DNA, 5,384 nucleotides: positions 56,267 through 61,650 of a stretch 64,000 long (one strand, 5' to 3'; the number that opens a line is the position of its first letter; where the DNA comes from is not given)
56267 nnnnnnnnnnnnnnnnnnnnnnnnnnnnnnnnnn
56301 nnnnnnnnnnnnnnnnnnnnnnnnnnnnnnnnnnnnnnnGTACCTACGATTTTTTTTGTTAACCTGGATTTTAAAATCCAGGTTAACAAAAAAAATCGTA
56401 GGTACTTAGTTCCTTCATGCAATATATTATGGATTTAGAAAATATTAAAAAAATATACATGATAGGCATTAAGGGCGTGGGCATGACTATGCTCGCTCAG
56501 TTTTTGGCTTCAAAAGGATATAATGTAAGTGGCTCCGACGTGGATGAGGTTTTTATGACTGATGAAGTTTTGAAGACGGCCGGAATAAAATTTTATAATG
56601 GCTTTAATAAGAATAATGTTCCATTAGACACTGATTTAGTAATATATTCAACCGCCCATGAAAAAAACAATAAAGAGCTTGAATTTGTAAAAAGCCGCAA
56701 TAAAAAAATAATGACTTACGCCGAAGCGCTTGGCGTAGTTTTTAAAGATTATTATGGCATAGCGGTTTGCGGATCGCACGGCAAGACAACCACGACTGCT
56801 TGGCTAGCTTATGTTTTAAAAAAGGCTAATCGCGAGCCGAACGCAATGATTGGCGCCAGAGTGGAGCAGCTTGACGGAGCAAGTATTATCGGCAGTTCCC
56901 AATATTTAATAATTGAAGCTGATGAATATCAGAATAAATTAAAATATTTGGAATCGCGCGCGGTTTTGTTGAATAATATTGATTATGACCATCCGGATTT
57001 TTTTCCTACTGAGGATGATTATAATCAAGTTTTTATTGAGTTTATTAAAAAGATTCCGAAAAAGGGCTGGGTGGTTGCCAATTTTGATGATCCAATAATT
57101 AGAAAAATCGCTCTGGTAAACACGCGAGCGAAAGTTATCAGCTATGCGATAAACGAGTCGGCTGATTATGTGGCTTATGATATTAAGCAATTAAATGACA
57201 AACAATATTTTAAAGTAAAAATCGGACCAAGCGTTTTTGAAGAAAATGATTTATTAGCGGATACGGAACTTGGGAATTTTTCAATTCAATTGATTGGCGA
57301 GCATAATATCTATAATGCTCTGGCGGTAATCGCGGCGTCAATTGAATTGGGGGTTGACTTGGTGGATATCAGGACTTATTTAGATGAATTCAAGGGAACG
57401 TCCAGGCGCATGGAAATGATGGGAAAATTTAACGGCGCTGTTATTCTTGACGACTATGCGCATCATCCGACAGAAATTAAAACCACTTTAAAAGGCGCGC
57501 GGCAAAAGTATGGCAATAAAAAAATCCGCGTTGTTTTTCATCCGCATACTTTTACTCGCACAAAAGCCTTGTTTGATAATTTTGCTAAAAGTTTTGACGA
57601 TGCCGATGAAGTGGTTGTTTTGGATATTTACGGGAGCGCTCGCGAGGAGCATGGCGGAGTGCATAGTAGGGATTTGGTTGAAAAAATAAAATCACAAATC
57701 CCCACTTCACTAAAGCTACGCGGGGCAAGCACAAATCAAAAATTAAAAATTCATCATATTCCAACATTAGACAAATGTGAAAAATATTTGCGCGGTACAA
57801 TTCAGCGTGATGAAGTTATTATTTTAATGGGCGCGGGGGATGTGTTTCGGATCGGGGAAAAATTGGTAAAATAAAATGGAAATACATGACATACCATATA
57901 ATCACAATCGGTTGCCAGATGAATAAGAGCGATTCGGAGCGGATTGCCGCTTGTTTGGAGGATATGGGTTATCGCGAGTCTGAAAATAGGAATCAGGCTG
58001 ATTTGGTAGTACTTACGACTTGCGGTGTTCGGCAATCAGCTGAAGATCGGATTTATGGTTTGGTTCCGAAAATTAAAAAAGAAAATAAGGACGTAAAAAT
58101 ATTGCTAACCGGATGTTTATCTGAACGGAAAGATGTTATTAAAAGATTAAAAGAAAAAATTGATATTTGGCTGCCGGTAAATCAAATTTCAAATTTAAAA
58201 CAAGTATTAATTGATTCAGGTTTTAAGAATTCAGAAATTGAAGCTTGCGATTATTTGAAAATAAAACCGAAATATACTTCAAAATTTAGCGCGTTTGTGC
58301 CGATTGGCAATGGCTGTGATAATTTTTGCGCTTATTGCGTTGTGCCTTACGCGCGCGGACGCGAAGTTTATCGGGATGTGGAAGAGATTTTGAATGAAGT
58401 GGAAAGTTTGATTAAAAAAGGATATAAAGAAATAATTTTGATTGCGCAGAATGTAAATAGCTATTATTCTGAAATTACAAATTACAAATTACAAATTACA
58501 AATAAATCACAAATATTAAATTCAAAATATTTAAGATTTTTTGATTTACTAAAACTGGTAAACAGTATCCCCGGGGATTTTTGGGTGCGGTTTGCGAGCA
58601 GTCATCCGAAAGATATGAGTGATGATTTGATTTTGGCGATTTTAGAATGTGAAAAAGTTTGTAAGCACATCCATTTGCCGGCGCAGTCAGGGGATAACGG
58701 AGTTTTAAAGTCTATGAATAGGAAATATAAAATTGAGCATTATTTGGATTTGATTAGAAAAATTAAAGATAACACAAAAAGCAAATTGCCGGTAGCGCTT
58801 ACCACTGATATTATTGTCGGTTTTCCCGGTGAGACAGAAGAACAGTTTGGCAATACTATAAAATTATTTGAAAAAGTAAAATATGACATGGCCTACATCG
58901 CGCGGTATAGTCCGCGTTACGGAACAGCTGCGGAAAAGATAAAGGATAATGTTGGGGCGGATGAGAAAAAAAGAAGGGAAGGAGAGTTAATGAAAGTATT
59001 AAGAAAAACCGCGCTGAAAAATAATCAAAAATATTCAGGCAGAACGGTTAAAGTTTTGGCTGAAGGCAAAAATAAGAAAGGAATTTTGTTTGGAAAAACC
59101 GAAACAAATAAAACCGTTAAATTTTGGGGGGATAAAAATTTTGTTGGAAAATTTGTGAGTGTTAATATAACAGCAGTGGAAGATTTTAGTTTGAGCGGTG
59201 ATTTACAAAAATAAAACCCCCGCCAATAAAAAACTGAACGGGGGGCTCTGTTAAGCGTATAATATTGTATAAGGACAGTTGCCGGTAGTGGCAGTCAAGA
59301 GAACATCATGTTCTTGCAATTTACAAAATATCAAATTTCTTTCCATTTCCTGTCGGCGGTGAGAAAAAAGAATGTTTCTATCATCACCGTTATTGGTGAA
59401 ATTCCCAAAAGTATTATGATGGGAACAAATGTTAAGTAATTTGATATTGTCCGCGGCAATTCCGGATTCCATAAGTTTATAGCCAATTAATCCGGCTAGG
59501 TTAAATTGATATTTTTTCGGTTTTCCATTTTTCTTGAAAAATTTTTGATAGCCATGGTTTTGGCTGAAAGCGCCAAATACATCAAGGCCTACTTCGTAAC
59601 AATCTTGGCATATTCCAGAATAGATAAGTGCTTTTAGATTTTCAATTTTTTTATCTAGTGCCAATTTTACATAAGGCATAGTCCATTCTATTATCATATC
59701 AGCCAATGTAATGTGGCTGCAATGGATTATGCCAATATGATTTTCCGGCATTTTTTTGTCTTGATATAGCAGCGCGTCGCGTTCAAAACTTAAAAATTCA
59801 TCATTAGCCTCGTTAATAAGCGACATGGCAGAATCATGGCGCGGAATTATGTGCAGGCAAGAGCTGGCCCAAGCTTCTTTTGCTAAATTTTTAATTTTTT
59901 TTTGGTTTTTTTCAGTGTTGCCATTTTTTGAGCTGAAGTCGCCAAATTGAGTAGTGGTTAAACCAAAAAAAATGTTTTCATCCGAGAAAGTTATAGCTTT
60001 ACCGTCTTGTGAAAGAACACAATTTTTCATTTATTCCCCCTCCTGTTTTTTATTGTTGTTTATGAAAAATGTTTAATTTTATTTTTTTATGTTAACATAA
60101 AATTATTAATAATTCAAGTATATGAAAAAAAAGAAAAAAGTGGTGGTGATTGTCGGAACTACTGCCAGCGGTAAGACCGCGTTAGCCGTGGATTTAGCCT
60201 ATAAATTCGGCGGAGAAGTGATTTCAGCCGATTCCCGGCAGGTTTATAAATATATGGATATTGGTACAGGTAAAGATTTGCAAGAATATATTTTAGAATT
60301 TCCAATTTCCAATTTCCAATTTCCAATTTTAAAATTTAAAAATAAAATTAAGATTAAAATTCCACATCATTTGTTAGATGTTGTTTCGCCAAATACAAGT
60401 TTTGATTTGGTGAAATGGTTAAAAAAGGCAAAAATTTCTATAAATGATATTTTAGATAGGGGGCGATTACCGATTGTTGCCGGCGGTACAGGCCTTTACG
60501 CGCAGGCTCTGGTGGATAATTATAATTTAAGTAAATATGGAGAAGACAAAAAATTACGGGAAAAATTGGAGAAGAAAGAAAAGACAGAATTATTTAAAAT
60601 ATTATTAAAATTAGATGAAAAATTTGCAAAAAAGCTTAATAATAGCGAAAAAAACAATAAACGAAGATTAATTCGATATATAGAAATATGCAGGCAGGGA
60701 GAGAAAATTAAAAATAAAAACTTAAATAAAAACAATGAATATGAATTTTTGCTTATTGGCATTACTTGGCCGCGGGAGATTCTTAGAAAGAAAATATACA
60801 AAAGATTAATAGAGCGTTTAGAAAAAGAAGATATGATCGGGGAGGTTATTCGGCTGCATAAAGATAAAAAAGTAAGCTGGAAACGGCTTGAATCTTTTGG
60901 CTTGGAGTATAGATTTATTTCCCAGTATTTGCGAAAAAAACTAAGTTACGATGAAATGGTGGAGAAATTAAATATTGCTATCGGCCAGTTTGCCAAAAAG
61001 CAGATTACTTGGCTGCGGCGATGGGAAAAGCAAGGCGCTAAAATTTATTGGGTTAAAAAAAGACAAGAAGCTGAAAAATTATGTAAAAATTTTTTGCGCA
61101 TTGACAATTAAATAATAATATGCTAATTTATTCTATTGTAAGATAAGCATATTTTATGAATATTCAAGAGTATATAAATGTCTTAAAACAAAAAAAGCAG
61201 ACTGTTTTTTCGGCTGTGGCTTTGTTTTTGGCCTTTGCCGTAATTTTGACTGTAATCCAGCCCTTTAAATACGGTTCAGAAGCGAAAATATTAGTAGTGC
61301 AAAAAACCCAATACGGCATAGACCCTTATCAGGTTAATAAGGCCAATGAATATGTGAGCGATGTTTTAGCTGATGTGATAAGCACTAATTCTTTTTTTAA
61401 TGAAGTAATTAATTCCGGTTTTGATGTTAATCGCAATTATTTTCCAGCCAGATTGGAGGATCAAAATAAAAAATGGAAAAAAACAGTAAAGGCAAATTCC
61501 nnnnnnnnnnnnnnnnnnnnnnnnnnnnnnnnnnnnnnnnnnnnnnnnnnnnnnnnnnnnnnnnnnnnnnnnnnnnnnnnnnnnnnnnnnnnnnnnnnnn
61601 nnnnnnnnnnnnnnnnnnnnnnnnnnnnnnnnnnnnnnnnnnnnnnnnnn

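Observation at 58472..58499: In-frame (AAATTAC)x4 heptanucleotide repeat inside miaB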

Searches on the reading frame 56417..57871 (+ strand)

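Call 4: search_protein_families(library=pfam, proteins=[window:56417-57871:+])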
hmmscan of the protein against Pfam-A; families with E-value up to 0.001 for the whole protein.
window:56417-57871:+ (485 aa): 3 families
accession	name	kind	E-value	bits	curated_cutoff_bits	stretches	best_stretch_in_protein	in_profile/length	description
PF08245.18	Mur_ligase_M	-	2.6e-26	93.3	24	1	117-307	1-199/200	Mur ligase middle domain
PF02875.26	Mur_ligase_C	-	9.3e-21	75.4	28.4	1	330-474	1-127/127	Mur ligase, glutamate ligase domain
PF01225.30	Mur_ligase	-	7.1e-19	68.4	21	1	12-113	1-95/95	Mur ligase family, catalytic domain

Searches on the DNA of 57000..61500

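Call 54: search_rna_families(source=window, start=57000, end=61500, threshold=evalue, max_evalue=1)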
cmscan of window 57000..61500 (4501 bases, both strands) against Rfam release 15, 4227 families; matches with E-value up to 1: 0.
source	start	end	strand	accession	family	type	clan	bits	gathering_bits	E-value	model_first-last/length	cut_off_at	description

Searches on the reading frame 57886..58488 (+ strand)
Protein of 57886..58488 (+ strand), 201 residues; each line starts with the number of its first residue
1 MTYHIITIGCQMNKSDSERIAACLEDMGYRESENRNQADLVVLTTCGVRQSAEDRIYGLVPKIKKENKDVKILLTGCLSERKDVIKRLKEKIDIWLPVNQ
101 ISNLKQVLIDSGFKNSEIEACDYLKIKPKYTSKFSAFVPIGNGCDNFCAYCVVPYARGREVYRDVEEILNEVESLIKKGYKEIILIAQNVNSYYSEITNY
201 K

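Call 43: list_cluster_members(proteins=[window:57886-58488:+, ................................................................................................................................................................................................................, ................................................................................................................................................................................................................, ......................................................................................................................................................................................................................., window:57919-58488:+, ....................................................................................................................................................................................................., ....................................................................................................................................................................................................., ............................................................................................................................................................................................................, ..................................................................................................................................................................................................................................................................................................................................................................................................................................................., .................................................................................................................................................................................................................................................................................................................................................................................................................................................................])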
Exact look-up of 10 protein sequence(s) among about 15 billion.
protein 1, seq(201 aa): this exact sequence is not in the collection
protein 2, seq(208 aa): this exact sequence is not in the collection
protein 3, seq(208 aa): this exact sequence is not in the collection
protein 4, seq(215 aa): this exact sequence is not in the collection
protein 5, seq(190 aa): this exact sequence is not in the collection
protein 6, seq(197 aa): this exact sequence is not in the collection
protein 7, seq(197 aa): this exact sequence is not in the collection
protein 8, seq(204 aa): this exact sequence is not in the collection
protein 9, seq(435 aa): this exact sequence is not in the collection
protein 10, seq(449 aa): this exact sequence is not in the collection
